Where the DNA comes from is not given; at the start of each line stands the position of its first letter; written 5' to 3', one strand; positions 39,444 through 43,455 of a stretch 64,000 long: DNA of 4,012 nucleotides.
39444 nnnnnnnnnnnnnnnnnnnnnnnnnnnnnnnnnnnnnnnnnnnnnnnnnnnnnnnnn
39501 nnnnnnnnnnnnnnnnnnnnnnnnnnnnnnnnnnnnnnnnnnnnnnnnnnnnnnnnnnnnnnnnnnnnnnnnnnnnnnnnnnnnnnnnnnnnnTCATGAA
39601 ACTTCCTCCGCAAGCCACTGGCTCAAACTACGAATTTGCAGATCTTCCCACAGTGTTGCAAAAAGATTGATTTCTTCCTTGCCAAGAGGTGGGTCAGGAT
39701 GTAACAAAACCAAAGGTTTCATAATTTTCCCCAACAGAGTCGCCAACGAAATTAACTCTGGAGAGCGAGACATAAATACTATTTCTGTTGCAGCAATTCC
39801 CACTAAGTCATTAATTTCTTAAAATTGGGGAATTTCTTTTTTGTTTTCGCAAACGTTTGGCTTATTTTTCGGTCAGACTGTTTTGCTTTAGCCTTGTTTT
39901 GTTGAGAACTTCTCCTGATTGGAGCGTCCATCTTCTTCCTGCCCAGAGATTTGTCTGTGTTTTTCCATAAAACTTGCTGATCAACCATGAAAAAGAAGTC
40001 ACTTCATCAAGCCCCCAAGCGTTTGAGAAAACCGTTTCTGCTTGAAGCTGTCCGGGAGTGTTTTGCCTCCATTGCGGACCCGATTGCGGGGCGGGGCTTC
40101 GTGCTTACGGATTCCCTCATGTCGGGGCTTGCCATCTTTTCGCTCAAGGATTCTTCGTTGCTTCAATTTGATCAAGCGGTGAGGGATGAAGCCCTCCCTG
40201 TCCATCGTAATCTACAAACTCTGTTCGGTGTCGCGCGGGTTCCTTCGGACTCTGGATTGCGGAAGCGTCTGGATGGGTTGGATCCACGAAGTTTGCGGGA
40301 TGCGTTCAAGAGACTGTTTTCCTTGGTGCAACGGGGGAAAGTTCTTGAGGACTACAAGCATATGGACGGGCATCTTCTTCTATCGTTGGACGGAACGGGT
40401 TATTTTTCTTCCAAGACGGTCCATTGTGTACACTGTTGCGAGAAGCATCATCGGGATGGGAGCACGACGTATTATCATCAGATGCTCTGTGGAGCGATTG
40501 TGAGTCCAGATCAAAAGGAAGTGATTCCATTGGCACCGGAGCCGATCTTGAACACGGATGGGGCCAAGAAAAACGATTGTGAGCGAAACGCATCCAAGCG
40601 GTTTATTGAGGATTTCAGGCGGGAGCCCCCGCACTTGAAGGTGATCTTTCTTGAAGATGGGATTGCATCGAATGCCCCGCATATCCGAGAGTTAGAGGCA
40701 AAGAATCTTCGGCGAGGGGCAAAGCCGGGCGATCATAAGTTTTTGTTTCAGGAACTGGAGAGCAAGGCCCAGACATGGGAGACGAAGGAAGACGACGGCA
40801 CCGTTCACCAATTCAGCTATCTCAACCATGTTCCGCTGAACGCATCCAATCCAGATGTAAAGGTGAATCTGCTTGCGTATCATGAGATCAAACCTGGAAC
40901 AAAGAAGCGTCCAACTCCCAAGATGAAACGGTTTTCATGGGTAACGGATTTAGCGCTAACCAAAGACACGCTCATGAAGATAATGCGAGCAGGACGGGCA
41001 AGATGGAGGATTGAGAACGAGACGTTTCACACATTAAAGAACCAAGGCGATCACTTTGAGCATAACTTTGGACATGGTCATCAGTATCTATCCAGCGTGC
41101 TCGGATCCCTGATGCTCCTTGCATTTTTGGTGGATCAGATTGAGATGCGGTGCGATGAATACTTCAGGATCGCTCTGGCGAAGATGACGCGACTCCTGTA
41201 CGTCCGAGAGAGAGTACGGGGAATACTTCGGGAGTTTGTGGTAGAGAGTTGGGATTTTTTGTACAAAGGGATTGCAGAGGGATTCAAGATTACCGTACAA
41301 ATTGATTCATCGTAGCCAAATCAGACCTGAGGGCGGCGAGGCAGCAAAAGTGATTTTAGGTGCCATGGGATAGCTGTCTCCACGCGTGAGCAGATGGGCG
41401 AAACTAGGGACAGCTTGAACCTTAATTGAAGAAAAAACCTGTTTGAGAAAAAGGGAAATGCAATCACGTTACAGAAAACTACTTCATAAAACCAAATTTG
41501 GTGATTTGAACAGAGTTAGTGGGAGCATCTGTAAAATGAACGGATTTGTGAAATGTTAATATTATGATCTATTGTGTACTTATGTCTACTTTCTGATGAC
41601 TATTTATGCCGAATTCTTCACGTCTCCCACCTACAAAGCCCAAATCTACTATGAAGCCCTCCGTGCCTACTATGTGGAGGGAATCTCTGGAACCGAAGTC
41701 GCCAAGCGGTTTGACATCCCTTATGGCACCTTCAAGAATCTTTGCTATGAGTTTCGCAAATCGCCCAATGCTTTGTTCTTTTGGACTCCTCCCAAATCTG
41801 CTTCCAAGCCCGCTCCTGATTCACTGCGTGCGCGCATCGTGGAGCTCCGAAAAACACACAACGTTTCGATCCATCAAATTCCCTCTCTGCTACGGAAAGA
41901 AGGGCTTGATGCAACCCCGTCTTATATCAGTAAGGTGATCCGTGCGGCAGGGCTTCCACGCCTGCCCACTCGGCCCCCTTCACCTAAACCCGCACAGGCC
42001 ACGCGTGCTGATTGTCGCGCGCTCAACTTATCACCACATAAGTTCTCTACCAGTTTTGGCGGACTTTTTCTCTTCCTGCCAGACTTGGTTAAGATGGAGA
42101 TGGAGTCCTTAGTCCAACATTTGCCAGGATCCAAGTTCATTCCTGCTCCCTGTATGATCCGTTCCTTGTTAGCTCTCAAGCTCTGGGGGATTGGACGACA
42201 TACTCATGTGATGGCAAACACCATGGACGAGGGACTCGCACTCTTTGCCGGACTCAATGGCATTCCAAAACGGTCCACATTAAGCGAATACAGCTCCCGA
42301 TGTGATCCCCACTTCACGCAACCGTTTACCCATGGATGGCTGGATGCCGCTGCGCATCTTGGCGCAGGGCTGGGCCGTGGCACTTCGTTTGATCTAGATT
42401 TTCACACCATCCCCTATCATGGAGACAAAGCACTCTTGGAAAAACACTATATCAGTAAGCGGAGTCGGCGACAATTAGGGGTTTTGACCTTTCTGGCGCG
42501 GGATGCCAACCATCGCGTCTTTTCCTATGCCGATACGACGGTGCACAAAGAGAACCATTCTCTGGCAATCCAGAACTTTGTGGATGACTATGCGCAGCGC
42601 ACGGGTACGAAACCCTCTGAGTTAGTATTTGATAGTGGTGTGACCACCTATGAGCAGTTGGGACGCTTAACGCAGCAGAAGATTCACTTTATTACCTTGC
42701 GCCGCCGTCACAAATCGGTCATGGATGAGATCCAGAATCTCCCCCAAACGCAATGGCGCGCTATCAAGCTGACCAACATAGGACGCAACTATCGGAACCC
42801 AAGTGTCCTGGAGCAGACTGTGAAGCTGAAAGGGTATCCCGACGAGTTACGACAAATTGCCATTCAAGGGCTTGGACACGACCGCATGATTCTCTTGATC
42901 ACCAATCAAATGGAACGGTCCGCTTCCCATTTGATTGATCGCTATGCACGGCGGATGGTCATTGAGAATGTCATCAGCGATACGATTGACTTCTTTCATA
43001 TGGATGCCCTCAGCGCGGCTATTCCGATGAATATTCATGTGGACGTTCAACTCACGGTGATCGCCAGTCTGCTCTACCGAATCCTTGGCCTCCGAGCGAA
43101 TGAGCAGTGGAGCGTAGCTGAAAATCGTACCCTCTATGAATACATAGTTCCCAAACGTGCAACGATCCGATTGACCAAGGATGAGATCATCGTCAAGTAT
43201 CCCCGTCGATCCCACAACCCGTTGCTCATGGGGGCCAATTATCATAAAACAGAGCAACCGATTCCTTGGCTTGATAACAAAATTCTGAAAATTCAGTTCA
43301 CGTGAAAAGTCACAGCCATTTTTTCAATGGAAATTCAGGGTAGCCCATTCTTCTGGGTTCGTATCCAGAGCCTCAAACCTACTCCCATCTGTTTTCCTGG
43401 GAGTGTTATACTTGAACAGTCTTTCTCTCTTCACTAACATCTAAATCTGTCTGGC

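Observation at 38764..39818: IS-bracketed cassette: LOG/SLOG-like Rossmann protein translationally coupled to a 69-aa ORF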

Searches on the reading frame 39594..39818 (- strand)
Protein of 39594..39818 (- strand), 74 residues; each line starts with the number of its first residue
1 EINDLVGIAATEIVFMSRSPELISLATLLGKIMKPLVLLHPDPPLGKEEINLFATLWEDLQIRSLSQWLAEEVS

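Call 3: search_protein_families(library=pfam, proteins=[window:39594-39818:-], max_evalue=1)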
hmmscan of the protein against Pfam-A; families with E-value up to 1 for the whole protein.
window:39594-39818:- (74 aa): 0 families

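Call 4: search_protein_families(library=padloc, proteins=[window:39594-39818:-], max_evalue=1)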
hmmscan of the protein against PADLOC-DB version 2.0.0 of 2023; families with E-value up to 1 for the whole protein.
window:39594-39818:- (74 aa): 0 families

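Call 5: search_protein_families(library=ncbifam, proteins=[window:39594-39818:-], max_evalue=1)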
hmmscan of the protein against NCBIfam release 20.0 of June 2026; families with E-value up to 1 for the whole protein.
window:39594-39818:- (74 aa): 0 families

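Call 69: find_homologous_proteins(query=window:39594-39818:-, max_evalue=0.001)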
Query window:39594-39818:- (74 aa): 1 proteins with E <= 0.001 among 8 candidates.
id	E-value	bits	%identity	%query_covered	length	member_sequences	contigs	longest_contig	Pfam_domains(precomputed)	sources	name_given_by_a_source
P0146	1.1e-29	119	100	80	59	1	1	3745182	-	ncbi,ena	-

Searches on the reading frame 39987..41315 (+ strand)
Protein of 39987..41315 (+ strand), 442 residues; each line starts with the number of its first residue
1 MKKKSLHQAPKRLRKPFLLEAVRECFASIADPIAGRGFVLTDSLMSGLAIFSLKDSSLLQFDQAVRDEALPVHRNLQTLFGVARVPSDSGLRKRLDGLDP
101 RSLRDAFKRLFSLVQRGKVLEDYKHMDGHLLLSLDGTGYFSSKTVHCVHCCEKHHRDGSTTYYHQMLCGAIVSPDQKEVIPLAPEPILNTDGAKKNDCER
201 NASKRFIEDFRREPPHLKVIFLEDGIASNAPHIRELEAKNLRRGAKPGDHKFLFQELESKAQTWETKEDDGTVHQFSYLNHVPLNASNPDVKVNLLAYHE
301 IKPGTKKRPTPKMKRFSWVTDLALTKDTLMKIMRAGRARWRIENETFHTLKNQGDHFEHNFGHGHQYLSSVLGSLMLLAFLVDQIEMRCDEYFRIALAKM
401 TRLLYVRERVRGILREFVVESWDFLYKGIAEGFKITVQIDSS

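Call 3: search_protein_families(library=pfam, proteins=[window:39987-41315:+], max_evalue=1)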
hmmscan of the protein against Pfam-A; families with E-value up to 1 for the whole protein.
window:39987-41315:+ (442 aa): 2 families
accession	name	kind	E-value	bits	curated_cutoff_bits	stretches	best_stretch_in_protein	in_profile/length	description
PF01609.27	DDE_Tnp_1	-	0.0034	17.6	23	1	192-353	54-173/200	Transposase DDE domain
PF16747.10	Adhesin_E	-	0.2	12.4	23.7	1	119-176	31-85/109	Surface-adhesin protein E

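Call 5: search_protein_families(library=ncbifam, proteins=[window:39987-41315:+], max_evalue=1)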
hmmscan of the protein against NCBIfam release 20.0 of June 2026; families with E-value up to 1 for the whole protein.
window:39987-41315:+ (442 aa): 1 family
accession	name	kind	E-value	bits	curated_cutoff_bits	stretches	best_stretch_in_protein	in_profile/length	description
NF033592.1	transpos_IS4_1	equivalog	0.012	14.7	115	1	59-137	47-114/332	IS4 family transposase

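Call 104: search_dna_similar(query=window:39987-41315:+, collection=plasmids, mode=protein, max_rows=6)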
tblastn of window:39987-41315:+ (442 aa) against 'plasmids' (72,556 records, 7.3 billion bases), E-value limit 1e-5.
Records with a match: 17; places in all: 24; records where one place covers at least 80% of the query: 7.
Best place of each record, by identity: <60% 17.
By first word of the organism name: Nostoc 6; Calothrix 2; Legionella 1; Saccharobesus 1; Aureispira 1; Acaryochloris 1; Gloeothece 1; Anabaena 1; Methylomagnum 1; Clostridium 1; and 1 more.
By predicted mobility (MOB-suite, as given by PLSDB): non-mobilizable 11; conjugative 3; mobilizable 3.
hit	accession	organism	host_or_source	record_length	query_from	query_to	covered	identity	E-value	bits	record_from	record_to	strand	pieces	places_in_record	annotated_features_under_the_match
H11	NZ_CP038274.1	Legionella israelensis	cell culture,water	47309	18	442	96%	47.0%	3e-117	384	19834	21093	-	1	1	hypothetical protein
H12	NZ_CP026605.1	Saccharobesus litoralis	algae mud,microbial mat/biofilm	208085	5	436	98%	38.0%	3e-79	274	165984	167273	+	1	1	hypothetical protein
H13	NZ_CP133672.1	Aureispira sp. CCB-E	Monoculture,Seagrass (Zostera sp.) ...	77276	18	440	96%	36.3%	6e-80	276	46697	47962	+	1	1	hypothetical protein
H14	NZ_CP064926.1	Acaryochloris marina S15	cell culture,surface of Pikea pinnata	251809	13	442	97%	31.3%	2e-47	182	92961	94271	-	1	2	ISNCY family transposase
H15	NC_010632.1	Nostoc punctiforme PCC 73102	-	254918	6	442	99%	29.4%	4e-60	219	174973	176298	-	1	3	ISNCY family transposase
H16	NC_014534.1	Gloeothece verrucosa PCC 7822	fresh water in rice field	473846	35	432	90%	32.0%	8e-56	206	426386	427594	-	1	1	ISNCY family transposase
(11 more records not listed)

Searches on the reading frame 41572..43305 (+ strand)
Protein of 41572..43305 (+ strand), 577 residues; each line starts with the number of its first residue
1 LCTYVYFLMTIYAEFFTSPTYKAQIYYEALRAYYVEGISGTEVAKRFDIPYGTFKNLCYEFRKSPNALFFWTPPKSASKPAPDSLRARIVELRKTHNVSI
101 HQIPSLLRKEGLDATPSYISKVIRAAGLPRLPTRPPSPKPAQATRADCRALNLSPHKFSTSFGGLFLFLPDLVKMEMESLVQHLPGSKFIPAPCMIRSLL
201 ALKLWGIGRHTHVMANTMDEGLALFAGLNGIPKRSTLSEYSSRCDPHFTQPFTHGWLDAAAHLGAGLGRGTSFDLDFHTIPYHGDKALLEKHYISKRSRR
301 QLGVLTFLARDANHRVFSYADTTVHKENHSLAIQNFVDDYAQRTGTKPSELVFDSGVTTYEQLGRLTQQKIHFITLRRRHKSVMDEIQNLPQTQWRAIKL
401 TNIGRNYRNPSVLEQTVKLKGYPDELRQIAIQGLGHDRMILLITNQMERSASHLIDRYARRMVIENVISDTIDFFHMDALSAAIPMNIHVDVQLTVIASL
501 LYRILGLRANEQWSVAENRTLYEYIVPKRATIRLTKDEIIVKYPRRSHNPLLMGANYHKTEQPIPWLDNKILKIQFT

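Call 3: search_protein_families(library=pfam, proteins=[window:41572-43305:+], max_evalue=1)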
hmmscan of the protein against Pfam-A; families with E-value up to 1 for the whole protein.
window:41572-43305:+ (577 aa): 4 families
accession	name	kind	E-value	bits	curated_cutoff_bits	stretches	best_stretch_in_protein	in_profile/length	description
PF01609.27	DDE_Tnp_1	-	1.4e-09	38.4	23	1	273-498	7-197/200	Transposase DDE domain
PF05225.22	HTH_psq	-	0.017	15.3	20.4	1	28-55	7-34/45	helix-turn-helix, Psq domain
PF08281.18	Sigma70_r4_2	-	0.05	13.7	25.7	1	28-56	17-45/54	Sigma-70, region 4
PF13384.12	HTH_23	-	0.057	13.7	24.6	1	28-56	9-36/50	Homeodomain-like domain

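Call 5: search_protein_families(library=ncbifam, proteins=[window:41572-43305:+], max_evalue=1)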
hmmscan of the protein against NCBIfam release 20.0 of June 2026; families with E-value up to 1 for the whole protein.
window:41572-43305:+ (577 aa): 15 families
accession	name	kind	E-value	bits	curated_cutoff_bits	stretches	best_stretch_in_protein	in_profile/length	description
NF033539.1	transpos_IS1380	equivalog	1.3e-11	43.8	180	1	160-545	10-417/419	IS1380 family transposase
NF033577.2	transpos_IS481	equivalog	3.1e-06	26.9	224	1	33-140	9-119/284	IS481 family transposase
NF033559.2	transpos_IS1634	equivalog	4.9e-05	22.5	100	1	332-397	194-253/483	IS1634 family transposase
NF033541.0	transpos_ISH3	equivalog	0.0008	18.6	225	1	275-394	72-193/298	ISH3 family transposase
NF033591.1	transpos_IS4_2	equivalog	0.0024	17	152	1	392-470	160-243/340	IS4 family transposase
NF009172.0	PRK12519.1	subfamily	0.01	15.4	222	1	29-56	149-176/194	RNA polymerase sigma factor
NF009189.0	PRK12537.1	equivalog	0.035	13.6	261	0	32-56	144-168/182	RNA polymerase sigma factor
NF045903.1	CuHisKinLciSLeg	equivalog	0.036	13.5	700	1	448-505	199-256/357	copper-responsive two-component system sensor histidine kinase LciS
NF033593.1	transpos_ISNCY_1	equivalog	0.042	12.5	325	1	295-383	290-380/444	ISNCY family transposase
TIGR02006.1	IscS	equivalog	0.048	12.7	643.2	1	332-397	48-119/402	IscS subfamily cysteine desulfurase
NF010611.0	PRK14012.1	equivalog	0.052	12.5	548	1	332-396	52-122/406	IscS subfamily cysteine desulfurase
TIGR03235.1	DNA_S_dndA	equivalog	0.067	12.5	480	1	327-397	38-115/353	cysteine desulfurase DndA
NF033551.1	transpos_IS1182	equivalog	0.067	12.1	270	1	308-378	272-342/488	IS1182 family transposase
NF049999.1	transpos_IS701_3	equivalog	0.069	12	170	1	434-515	289-370/412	IS701 family transposase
NF008890.0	PRK11924.1-3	equivalog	0.15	11.4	284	1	30-56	162-188/205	RNA polymerase sigma factor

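Call 105: search_dna_similar(query=window:41572-43305:+, collection=plasmids, mode=protein, max_rows=6)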
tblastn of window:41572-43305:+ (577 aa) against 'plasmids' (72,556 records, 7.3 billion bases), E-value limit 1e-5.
No match.
